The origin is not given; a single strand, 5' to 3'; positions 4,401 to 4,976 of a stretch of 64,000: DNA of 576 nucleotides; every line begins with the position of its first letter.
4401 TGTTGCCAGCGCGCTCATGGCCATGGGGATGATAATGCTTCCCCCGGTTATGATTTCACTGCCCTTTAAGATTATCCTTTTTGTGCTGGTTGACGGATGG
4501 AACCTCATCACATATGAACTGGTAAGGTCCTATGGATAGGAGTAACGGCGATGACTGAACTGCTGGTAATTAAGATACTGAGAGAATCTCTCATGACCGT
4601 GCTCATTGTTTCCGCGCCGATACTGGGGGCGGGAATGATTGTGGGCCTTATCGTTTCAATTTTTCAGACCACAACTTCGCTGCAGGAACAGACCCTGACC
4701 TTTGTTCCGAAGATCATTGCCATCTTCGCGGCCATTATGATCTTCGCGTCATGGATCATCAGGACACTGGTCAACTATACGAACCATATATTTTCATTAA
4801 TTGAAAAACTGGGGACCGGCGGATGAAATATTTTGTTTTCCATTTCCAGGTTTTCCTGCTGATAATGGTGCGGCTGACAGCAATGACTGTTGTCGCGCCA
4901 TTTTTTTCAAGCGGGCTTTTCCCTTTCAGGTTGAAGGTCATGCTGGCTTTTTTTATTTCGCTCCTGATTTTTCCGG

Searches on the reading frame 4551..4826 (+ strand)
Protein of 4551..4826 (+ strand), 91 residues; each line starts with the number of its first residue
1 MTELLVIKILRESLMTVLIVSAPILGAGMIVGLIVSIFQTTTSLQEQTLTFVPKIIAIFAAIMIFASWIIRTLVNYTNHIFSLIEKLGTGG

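Call 57: search_protein_families(library=pfam, max_evalue=0.00001, proteins=[window:4551-4826:+])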
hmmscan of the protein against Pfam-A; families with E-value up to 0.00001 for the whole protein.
window:4551-4826:+ (91 aa): 1 family
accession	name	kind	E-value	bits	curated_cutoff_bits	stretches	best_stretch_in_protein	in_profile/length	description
PF01313.24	Bac_export_3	-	5.3e-30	103.6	25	1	6-77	2-73/74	Bacterial export proteins, family 3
